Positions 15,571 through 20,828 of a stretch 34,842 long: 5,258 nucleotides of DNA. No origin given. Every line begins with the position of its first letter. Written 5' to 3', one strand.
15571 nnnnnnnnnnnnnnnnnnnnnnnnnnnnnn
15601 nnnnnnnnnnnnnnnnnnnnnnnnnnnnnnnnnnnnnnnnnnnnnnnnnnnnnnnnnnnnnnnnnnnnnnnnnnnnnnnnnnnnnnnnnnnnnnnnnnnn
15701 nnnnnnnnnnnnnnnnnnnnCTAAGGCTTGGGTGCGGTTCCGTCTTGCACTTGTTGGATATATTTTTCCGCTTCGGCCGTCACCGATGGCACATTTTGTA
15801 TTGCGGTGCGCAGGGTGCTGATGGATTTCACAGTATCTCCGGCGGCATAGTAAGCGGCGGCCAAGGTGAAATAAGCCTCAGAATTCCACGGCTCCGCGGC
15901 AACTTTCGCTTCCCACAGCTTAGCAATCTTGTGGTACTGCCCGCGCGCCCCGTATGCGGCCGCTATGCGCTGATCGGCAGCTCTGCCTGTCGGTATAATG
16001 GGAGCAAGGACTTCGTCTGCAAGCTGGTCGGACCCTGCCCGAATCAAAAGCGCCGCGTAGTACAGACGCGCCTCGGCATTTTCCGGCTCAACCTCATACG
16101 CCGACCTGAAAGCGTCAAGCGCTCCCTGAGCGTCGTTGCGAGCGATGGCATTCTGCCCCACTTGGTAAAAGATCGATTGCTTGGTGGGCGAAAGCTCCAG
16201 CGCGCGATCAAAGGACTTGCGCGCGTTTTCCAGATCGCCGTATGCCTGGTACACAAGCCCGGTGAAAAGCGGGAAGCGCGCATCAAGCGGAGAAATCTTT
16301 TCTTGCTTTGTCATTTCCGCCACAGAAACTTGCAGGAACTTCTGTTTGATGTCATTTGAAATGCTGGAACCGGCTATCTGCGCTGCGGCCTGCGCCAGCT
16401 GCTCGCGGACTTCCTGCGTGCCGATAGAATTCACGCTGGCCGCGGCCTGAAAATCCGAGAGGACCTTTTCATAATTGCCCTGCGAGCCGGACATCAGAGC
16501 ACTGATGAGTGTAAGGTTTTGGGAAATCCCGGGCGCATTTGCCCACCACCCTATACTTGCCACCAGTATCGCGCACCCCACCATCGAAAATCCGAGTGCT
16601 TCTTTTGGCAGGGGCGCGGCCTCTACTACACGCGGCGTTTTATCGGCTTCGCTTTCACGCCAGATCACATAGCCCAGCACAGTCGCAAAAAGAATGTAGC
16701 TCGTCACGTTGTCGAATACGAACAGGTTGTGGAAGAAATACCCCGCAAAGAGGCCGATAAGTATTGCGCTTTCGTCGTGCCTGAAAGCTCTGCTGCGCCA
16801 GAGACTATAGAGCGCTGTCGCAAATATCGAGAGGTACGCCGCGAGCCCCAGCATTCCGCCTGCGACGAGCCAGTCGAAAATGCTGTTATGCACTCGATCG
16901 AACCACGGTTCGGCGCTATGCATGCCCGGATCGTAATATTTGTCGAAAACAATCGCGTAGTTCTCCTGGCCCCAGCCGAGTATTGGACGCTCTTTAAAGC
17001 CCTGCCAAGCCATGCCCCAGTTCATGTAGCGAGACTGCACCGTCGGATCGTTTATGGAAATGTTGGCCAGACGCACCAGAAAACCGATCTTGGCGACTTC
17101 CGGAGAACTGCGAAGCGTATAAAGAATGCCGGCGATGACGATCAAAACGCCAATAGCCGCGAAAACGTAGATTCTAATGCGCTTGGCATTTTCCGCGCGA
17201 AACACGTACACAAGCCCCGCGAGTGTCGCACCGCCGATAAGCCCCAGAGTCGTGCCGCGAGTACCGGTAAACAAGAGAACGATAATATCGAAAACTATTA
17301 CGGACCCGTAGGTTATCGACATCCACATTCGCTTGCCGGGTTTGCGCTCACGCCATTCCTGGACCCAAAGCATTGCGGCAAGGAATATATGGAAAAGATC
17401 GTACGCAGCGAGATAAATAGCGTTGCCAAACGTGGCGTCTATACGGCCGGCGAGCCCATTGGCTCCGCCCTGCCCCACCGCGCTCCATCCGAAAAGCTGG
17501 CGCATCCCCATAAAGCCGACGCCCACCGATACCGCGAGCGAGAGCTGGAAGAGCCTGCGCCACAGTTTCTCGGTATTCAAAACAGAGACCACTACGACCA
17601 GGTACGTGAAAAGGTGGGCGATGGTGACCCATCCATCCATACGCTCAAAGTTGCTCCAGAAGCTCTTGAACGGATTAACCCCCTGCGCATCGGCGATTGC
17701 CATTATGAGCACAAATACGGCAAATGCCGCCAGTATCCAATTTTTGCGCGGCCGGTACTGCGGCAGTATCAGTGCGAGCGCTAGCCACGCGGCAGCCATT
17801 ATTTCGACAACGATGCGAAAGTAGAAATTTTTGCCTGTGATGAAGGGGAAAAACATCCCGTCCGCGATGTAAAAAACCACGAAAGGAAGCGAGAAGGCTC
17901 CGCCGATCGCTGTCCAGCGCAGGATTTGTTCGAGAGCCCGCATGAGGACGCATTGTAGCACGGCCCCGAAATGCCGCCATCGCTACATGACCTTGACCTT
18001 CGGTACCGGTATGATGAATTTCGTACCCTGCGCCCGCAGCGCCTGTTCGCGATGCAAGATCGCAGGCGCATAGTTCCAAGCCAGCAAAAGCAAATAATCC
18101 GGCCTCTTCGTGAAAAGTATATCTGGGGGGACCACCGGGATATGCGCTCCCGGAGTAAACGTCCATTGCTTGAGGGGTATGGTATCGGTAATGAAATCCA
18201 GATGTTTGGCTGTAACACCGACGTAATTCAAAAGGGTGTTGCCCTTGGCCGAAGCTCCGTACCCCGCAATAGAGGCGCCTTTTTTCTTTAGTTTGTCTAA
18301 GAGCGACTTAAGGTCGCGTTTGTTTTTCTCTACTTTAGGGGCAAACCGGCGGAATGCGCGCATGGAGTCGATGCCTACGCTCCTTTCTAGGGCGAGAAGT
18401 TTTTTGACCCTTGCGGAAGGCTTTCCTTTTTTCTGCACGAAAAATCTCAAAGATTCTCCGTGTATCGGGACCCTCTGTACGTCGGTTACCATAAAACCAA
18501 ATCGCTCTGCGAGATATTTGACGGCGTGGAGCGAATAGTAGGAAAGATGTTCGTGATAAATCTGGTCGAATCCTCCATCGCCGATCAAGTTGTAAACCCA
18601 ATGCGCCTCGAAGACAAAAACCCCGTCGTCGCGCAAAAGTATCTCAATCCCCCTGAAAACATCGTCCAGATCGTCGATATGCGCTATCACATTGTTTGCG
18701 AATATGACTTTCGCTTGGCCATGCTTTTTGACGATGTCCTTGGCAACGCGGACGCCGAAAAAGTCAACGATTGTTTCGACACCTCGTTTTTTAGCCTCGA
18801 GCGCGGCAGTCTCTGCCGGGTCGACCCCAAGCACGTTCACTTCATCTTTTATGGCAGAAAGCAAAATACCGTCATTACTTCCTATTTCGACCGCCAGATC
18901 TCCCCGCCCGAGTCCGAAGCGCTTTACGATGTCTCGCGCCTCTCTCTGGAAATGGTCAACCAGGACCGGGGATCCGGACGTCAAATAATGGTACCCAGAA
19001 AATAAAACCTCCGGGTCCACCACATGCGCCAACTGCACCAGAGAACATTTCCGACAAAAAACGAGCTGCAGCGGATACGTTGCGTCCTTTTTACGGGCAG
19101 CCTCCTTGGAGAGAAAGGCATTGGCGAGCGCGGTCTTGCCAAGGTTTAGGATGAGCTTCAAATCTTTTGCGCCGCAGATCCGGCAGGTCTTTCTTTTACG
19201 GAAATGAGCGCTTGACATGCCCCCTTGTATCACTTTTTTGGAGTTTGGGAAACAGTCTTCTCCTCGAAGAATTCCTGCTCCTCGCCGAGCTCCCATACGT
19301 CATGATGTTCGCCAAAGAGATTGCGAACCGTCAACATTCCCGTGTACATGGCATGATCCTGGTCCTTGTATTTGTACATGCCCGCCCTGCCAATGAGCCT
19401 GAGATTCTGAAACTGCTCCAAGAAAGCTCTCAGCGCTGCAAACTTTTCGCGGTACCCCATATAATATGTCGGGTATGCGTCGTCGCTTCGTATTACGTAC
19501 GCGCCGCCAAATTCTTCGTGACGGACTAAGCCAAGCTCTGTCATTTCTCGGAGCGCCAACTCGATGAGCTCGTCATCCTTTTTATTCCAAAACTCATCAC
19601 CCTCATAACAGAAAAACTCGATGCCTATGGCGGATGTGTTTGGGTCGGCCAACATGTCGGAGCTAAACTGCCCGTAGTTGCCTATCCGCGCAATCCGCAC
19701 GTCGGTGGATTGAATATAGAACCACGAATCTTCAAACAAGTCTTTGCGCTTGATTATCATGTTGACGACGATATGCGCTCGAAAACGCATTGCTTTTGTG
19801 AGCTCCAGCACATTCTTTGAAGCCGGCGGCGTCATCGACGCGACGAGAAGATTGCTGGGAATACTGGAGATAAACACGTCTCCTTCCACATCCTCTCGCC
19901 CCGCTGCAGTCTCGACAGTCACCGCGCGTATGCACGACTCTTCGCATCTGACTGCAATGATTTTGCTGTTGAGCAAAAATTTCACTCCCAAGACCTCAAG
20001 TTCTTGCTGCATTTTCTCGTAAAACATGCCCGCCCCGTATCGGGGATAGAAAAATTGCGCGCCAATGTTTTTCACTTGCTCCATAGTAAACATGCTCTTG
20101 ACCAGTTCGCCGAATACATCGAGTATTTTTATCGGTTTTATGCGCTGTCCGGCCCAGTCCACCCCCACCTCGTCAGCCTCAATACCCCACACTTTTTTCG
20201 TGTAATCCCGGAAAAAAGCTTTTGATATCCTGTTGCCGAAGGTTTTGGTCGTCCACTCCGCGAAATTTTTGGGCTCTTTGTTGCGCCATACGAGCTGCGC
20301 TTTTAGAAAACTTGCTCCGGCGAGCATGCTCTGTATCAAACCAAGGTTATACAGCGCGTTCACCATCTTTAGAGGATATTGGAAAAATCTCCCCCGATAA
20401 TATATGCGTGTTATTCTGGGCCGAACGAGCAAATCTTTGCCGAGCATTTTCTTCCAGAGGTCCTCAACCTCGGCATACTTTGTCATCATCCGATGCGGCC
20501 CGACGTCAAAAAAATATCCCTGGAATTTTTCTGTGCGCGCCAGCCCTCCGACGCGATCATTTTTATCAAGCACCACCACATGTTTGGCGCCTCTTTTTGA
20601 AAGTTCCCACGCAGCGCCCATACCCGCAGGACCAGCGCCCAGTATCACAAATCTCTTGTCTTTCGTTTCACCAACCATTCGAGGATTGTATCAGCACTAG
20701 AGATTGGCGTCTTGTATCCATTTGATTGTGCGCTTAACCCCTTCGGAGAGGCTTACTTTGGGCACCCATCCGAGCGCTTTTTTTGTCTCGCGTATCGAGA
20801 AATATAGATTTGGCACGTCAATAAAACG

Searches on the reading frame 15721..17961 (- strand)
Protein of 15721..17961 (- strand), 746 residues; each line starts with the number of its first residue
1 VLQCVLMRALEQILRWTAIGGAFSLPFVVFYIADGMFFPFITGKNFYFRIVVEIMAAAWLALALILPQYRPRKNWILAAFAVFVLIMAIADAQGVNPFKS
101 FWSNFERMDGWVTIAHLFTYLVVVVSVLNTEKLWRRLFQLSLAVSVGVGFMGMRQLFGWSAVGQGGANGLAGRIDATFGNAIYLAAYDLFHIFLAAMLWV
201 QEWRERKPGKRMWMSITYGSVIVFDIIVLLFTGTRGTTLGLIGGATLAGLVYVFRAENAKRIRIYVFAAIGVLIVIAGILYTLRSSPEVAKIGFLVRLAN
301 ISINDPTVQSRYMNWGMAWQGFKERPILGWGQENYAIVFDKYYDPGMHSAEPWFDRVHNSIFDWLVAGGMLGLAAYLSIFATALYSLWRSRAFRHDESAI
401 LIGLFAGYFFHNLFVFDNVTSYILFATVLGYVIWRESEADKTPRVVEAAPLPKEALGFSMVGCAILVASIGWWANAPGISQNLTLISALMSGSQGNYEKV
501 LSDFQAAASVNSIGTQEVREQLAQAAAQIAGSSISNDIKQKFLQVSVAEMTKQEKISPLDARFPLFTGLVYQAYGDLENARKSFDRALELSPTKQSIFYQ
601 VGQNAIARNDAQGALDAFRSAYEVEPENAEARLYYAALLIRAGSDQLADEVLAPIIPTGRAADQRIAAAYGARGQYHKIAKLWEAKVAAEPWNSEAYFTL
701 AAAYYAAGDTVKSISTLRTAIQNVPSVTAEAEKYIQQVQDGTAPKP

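Call 6: search_protein_families(library=pfam, proteins=[window:15721-17961:-], max_evalue=0.01)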
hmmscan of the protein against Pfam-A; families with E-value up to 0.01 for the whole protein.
window:15721-17961:- (746 aa): 13 families
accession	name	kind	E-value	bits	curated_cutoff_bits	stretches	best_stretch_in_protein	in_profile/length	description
PF04932.20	Wzy_C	-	3.9e-19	69.3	31.7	1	222-377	3-149/149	O-Antigen ligase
PF14559.12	TPR_19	-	1.6e-12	48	25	2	605-669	1-64/68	Tetratricopeptide repeat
PF07719.23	TPR_2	-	1.5e-11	43.9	27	1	568-593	8-33/34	Tetratricopeptide repeat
PF23914.1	TPR_CcmH_CycH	-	1e-10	42.1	42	1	602-648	57-106/158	Cytochrome c-type biogenesis protein H TPR domain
PF00515.34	TPR_1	-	1.3e-10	41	27.8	1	568-593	8-33/34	Tetratricopeptide repeat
PF14561.12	TPR_20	-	2.2e-07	31.5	25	0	684-725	12-53/90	Tetratricopeptide repeat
PF13428.12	TPR_14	-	8.7e-07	29.5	23.5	0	605-638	11-44/44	Tetratricopeptide repeat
PF13181.12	TPR_8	-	7.1e-06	26.2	25.7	0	568-593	8-33/34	Tetratricopeptide repeat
PF13432.12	TPR_16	-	9e-06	26.5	32.7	0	602-648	4-50/65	Tetratricopeptide repeat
PF12895.13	ANAPC3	-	7.1e-05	23.5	27.2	1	674-726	3-55/82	Anaphase-promoting complex, cyclosome, subunit 3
PF13414.12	TPR_11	-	0.00025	21.1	26.8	0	568-602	1-35/42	TPR repeat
PF13424.12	TPR_12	-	0.0018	18.9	30.1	0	568-624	10-74/77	Tetratricopeptide repeat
PF13174.12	TPR_6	-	0.0059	17.6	26.3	0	695-725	1-31/33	Tetratricopeptide repeat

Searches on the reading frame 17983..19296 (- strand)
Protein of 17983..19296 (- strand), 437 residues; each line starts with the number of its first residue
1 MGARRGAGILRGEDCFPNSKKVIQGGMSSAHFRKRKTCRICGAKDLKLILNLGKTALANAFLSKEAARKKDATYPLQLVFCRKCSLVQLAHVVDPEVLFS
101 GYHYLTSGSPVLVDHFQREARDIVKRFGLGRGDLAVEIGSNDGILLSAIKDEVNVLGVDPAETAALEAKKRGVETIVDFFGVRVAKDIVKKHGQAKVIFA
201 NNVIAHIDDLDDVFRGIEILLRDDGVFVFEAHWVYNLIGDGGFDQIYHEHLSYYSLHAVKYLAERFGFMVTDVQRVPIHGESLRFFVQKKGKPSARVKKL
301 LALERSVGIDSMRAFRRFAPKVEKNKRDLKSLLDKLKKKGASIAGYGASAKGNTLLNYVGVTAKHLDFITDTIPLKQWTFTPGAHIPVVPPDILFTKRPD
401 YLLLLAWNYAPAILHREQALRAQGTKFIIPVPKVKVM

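Call 6: search_protein_families(library=pfam, proteins=[window:17983-19296:-], max_evalue=0.01)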
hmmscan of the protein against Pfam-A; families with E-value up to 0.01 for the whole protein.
window:17983-19296:- (437 aa): 6 families
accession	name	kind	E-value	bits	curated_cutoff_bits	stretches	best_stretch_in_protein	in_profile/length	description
PF08484.17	Methyltransf_14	-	7.9e-52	175.7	23.5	1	277-432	1-160/160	C-methyltransferase C-terminal domain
PF08421.16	Methyltransf_13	-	9e-22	77.5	31.3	1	38-99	1-62/62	Putative zinc binding domain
PF13489.12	Methyltransf_23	-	4e-15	56.4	27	1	117-271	6-162/164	Methyltransferase domain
PF08242.18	Methyltransf_12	-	3.5e-09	37.7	30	1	136-227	1-98/98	Methyltransferase domain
PF08241.18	Methyltransf_11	-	5.3e-07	30.6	21.2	1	137-229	2-95/95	Methyltransferase domain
PF13847.12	Methyltransf_31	-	0.00084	19.5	27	1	155-238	31-119/145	Methyltransferase domain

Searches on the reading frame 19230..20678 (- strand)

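Call 6: search_protein_families(library=pfam, proteins=[window:19230-20678:-], max_evalue=0.01)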
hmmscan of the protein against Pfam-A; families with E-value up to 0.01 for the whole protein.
window:19230-20678:- (482 aa): 13 families
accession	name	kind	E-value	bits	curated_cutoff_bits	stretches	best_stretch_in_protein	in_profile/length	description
PF01593.30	Amino_oxidase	-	3e-23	83.3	19.8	1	18-383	2-365/443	Flavin containing amine oxidoreductase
PF13450.12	NAD_binding_8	-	1.5e-16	60.8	21.9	1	12-77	1-67/68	NAD(P)-binding Rossmann-like domain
PF12831.13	FAD_oxidored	-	1.6e-08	34.8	27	1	11-47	3-38/416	FAD dependent oxidoreductase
PF01266.30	DAO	-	1.8e-08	34.7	27.9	1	10-45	2-37/353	FAD dependent oxidoreductase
PF13738.12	Pyr_redox_3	-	1.9e-05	24.5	30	1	11-42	1-32/305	Pyridine nucleotide-disulphide oxidoreductase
PF07992.20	Pyr_redox_2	-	2.2e-05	24.5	26.1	1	9-42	2-176/291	Pyridine nucleotide-disulphide oxidoreductase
PF03486.20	HI0933_like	-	4.2e-05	23.6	50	1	10-44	3-36/244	HI0933-like protein Rossmann domain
PF00070.33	Pyr_redox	-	0.00016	22.5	22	0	221-256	44-80/82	Pyridine nucleotide-disulphide oxidoreductase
PF00890.30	FAD_binding_2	-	0.00037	20.3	20.4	1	11-58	3-47/414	FAD binding domain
PF01494.25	FAD_binding_3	-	0.0017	18.1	22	1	11-39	5-32/349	FAD binding domain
PF01134.28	GIDA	-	0.0017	18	22.1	1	11-48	3-40/391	Glucose inhibited division protein A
PF02254.24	TrkA_N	-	0.0051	17.6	23.8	0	10-53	1-43/116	TrkA-N domain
PF01946.23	Thi4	-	0.0053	16.5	26.2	0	10-45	20-55/235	Thi4 family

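Call 8: search_protein_families(library=ncbifam, proteins=[window:19230-20678:-], max_evalue=0.01)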
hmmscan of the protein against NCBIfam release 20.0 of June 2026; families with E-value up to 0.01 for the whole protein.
window:19230-20678:- (482 aa): 50 families (the best 25 are shown)
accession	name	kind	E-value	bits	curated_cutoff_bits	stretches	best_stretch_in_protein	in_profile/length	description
NF005548.0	PRK07208.1-4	equivalog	9.7e-157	522.5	389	1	7-478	3-475/488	hypothetical protein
NF005545.0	PRK07208.1-1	equivalog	4.9e-130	434.3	451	1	10-474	10-483/504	hypothetical protein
NF005546.0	PRK07208.1-2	equivalog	7.8e-114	381.1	418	2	83-475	111-526/527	hypothetical protein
NF005547.0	PRK07208.1-3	equivalog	4.1e-103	345.6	380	1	5-467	2-454/465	hypothetical protein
NF005549.0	PRK07208.1-5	equivalog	3e-74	250.4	587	2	83-474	112-534/534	hypothetical protein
NF005560.0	PRK07233.1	equivalog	1.9e-28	99.5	252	1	9-419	2-395/435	hypothetical protein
NF008841.0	PRK11883.1-1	equivalog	4.6e-15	55.5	517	1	8-429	4-424/453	protoporphyrinogen oxidase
TIGR00031.1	UDP-GALP_mutase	equivalog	9.9e-14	51.1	303.75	2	10-172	4-168/378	UDP-galactopyranose mutase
TIGR02734.1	crtI_fam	subfamily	1.8e-12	46.7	238.1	1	11-82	2-70/504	phytoene desaturase family protein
TIGR00562.1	proto_IX_ox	equivalog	2e-12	46.5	97.85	1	8-315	3-323/470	protoporphyrinogen oxidase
NF058655.1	CrtID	equivalog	4.7e-12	45.5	640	1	11-62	2-52/478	bifunctional phytoene desaturase/3,4-desaturase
NF008843.0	PRK11883.1-3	equivalog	7.8e-11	41.7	406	1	8-67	2-62/424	protoporphyrinogen oxidase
NF008845.0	PRK11883.1-5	equivalog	2.1e-09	36.2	560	1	6-89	3-91/468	protoporphyrinogen oxidase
TIGR03467.1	HpnE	equivalog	3.7e-09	36.4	283.05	1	11-85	2-77/430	hydroxysqualene dehydroxylase HpnE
TIGR02731.1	phytoene_desat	equivalog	4e-07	29.1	569.4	1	9-84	1-76/453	15-cis-phytoene desaturase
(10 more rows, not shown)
